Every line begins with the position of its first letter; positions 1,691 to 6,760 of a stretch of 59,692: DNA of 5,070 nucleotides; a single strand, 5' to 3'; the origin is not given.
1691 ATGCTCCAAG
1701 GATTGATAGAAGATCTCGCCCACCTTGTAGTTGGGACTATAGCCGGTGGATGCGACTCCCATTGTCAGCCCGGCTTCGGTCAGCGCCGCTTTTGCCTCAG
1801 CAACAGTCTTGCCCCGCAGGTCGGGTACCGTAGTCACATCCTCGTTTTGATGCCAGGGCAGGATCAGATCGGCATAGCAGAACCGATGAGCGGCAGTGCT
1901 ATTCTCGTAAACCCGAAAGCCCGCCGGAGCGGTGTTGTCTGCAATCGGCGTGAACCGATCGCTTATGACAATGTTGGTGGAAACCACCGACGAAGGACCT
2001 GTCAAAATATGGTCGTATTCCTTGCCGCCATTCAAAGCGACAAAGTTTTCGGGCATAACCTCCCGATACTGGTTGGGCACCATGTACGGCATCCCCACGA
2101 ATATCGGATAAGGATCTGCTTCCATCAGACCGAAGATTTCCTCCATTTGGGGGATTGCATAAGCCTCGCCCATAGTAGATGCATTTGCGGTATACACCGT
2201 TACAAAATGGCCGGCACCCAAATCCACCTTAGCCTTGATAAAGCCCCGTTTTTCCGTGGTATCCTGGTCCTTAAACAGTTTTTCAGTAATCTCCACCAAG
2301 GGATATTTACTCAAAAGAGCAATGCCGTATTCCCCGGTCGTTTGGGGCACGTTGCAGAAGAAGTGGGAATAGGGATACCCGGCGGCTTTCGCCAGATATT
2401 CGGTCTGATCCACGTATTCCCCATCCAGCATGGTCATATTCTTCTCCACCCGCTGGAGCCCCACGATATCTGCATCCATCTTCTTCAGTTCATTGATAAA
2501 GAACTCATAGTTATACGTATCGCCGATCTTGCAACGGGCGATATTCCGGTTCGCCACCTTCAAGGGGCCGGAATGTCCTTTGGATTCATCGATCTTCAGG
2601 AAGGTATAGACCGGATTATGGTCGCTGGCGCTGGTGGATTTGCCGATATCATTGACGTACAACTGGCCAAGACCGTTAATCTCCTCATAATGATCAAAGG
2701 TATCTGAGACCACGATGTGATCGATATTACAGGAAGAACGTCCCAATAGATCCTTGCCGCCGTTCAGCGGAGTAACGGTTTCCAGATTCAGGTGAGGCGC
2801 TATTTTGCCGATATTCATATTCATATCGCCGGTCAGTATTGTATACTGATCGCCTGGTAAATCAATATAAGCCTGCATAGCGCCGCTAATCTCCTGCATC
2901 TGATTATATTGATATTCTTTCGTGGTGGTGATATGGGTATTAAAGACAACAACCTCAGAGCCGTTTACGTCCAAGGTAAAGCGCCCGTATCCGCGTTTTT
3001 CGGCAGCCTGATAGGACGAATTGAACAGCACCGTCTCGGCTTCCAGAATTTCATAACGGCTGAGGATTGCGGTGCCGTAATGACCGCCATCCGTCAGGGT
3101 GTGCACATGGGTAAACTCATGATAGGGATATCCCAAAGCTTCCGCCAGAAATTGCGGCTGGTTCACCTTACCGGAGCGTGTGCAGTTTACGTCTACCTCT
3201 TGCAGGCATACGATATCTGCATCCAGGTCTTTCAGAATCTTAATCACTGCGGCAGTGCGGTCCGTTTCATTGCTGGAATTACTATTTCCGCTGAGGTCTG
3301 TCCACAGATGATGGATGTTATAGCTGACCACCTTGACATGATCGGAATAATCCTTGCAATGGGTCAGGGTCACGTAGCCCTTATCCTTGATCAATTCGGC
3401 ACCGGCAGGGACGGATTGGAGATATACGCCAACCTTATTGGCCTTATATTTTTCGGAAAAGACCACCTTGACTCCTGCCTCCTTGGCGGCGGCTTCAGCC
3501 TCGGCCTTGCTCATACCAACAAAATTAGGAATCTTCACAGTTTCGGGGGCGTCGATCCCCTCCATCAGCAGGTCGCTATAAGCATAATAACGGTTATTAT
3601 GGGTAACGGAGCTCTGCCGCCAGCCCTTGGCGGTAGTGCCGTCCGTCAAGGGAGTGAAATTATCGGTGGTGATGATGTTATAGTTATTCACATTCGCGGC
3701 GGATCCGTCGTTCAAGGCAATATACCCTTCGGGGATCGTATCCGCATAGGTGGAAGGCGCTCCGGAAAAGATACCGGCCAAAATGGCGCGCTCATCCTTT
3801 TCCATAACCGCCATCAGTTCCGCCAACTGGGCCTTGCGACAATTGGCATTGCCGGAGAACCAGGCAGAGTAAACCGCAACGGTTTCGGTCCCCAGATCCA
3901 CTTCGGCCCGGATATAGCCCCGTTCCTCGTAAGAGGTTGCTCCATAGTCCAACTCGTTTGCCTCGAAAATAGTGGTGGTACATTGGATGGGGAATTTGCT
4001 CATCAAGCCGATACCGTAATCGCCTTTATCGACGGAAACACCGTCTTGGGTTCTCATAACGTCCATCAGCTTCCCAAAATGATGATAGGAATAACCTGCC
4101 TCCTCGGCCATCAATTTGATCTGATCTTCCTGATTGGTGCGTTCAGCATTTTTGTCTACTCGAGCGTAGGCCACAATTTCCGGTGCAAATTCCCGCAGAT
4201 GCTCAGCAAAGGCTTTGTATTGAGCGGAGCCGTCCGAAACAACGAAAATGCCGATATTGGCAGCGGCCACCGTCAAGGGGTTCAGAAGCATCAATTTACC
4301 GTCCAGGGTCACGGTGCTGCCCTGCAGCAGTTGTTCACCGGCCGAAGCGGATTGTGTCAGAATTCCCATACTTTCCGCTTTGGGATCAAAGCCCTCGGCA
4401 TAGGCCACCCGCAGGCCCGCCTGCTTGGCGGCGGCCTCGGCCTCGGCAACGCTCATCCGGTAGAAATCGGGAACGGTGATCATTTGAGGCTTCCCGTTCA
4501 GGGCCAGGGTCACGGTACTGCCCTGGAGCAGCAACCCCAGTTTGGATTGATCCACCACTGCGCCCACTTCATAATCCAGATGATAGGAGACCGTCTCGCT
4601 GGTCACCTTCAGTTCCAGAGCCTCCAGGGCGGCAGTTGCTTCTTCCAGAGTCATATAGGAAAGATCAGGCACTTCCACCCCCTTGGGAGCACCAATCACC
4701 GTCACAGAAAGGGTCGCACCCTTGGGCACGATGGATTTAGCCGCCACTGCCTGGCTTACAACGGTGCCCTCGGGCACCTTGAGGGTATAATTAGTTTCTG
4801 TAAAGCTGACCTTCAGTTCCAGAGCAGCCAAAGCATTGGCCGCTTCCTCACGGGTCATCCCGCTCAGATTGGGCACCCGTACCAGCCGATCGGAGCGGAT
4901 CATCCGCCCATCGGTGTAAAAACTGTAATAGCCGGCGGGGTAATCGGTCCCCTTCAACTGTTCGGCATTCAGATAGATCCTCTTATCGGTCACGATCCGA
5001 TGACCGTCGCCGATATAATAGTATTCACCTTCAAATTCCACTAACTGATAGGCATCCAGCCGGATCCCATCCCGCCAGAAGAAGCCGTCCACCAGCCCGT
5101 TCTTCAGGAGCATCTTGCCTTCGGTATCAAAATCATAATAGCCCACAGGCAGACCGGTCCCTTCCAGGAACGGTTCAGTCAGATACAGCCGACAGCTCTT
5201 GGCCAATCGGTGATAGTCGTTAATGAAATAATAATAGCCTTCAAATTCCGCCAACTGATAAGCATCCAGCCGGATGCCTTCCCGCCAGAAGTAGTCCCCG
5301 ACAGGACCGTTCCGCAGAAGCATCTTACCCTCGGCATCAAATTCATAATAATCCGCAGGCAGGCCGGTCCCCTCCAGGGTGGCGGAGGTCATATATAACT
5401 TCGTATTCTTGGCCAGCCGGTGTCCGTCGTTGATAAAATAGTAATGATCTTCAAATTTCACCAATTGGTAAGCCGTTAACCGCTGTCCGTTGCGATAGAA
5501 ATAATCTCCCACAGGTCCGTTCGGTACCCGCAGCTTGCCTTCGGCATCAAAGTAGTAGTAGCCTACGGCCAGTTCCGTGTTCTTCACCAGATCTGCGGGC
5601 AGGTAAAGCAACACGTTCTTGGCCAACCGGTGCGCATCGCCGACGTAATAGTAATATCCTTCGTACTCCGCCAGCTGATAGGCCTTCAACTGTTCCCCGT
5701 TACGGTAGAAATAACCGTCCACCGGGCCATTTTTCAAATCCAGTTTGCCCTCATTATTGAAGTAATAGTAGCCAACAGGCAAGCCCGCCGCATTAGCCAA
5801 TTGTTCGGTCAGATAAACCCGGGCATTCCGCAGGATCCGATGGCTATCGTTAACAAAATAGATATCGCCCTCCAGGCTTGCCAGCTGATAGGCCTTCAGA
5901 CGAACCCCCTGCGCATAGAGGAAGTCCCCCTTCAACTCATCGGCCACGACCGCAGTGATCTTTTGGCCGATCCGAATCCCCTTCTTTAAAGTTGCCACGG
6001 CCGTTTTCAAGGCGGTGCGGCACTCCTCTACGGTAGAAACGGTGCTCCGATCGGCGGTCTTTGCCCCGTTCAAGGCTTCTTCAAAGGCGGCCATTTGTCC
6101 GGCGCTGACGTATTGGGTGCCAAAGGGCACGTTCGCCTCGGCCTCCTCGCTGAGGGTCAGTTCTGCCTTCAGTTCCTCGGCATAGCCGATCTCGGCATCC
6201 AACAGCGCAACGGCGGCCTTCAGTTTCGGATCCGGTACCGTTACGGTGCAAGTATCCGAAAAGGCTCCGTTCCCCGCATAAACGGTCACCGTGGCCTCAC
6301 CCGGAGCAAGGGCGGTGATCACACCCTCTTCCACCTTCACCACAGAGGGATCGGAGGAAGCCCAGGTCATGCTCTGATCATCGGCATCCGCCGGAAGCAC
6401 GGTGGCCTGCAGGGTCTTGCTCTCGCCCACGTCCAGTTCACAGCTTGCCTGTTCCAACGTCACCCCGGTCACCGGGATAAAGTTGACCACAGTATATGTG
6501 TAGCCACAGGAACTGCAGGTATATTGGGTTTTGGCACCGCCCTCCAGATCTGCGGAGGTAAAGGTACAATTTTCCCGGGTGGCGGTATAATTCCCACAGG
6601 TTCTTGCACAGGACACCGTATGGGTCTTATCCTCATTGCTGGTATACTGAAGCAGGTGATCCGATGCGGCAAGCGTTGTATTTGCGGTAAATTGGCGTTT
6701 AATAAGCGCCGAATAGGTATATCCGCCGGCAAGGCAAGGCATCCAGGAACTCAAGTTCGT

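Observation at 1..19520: Four tandem genes for giant wall-anchored proteins built from PASTA units and serial EEP (DNase I/ExoIII-fold) domains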

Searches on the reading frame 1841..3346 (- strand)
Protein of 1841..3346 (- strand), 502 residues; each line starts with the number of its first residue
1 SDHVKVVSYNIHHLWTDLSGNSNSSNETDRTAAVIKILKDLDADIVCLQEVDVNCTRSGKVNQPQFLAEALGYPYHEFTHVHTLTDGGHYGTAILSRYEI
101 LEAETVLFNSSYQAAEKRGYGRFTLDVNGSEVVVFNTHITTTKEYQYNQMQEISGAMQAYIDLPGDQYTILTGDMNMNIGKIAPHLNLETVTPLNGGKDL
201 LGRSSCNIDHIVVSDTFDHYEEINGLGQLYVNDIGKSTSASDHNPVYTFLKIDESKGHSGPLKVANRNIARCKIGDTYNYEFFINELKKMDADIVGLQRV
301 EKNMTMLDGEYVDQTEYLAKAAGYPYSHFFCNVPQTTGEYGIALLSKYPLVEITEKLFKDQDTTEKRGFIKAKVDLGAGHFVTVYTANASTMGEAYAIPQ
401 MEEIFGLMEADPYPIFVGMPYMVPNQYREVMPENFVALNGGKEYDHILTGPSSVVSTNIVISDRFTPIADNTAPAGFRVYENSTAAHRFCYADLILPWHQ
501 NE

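Call 74: predict_structure(alignment_id=A7)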
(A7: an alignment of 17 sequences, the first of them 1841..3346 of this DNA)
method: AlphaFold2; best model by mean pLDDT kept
length: 502 residues; sequences in the alignment: 17
mean_pLDDT: 78.8   pTM: 0.54
mean pLDDT of the five models: 78.8, 77.8, 77.2, 76.9, 74.8
residues with pLDDT >= 90: 152; 70-90: 221; 50-70: 87; < 50: 42
segments of 3 or more residues with pLDDT < 50: 20-28, 222-226, 234-239, 255-260, 268-277
pLDDT, mean of each block of 10 residues (from residue 1): 84 64 49 85 94 88 93 96 91 97 91 73 90 94 89 93 78 89 89 77 63 83 52 48 79 53 52 43 79 86 73 85 87 74 90 87 76 85 90 79 94 90 80 85 54 68 87 75 64 80 50
secondary structure, 60 per line:
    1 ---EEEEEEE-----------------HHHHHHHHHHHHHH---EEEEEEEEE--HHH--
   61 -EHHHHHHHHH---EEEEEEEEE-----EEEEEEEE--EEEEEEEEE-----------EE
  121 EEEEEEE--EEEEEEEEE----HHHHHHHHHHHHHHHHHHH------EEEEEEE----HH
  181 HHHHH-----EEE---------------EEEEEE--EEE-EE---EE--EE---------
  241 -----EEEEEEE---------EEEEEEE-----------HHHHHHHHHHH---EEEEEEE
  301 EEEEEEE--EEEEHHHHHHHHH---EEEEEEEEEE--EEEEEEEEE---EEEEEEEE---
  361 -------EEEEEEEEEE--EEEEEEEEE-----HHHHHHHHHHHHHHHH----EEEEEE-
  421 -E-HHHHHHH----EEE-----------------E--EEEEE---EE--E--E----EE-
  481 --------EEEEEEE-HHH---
elements in order: E4-10 H28-41 E45-53 H63-71 E75-83 E89-96 E99-107 E119-127 E130-138 H143-161 E168-174 H179-185 E191-193 E209-214 E217-219 E246-252 E262-268 H280-290 E294-307 E310-313 H314-322 E326-335 E338-346 E350-357 E368-377 E380-388 H394-409 E414-419 H424-430 E435-437 E458-462 E489-495
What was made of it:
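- On EEP superfamily (Pfam PF03372 Exo_endo_phos): The degenerate B3 shows the same order of secondary-structure elements (call 74).
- The two-domain model B2-B3 shows no confident fixed interface (pTM 0.54; call 74), so live/dead cooperation is not supported structurally.
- Tried and rejected: The AF2 pTM is 0.54, so there is no support (call 74).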

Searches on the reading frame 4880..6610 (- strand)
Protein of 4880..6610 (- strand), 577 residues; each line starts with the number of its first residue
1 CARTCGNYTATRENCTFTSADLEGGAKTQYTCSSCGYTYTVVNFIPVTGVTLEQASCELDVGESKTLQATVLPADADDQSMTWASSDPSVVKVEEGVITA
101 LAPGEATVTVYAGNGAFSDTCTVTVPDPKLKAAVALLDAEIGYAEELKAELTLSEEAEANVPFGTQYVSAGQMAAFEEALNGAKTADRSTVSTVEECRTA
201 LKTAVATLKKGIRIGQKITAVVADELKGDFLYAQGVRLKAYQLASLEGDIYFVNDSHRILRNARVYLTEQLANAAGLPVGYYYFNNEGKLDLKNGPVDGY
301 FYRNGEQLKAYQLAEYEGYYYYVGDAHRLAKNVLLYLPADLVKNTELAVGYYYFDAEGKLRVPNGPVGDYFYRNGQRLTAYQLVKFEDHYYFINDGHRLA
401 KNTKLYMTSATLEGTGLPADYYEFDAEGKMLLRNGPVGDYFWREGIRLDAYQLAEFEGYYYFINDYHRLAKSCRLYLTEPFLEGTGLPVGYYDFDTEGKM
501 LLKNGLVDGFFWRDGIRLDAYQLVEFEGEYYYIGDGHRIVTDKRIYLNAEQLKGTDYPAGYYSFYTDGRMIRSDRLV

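Call 37: search_protein_families(library=pfam, proteins=[window:4880-6610:-], max_evalue=1)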
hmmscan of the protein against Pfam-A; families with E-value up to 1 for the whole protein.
window:4880-6610:- (577 aa): 10 families
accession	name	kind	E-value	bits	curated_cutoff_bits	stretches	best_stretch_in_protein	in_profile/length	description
PF02368.24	Big_2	-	2e-16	60.1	22.8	1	46-123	1-79/79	Bacterial Ig-like domain (group 2)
PF21461.3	HL_N-beta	-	2.3e-05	24.5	27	1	85-116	18-48/57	Hyaluronate lyase, N-terminal beta-sheet domain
PF22359.2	Big-like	-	0.0039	17.8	27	1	81-125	3-46/48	Bacterial Ig-like domain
PF20578.4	aBig_2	-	0.011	16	27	1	70-112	25-69/89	Atrophied bacterial Ig domain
PF19368.5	AraR_C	-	0.021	15.5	23.8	0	394-436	35-78/82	AraR C-terminal winged HTH domain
PF00927.28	Transglut_C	-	0.044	14.3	26.6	0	391-419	22-50/106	Transglutaminase family, C-terminal ig like domain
PF05895.17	DUF859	-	0.087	11.8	28.8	1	204-286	439-520/626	Siphovirus protein of unknown function (DUF859)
PF25208.1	DUF7838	-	0.096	13.1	28.5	1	18-43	22-47/55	Domain of unknown function (DUF7838)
PF25354.1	Ig_NUP210_16th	-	0.16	11.9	27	1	75-109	24-60/72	NUP210-like, Ig-like domain 16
PF00801.26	PKD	-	0.85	10.1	23.5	1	57-125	9-78/80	PKD domain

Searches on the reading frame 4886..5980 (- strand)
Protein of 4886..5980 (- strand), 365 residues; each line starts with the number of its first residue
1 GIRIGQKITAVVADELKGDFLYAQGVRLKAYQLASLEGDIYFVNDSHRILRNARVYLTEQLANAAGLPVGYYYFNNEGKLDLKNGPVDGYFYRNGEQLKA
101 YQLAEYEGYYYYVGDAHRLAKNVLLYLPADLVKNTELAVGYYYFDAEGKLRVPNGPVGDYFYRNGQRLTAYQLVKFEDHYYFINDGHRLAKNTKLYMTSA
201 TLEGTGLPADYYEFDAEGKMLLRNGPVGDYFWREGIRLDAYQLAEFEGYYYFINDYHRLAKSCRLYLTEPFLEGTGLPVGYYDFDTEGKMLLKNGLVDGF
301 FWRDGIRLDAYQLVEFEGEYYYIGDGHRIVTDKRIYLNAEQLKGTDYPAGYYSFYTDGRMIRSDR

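Call 55: search_solved_structures(query=window:4886-5980:-, max_evalue=1)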
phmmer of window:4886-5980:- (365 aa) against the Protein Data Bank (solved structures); distinct sequences matched with E-value up to 1: 0.
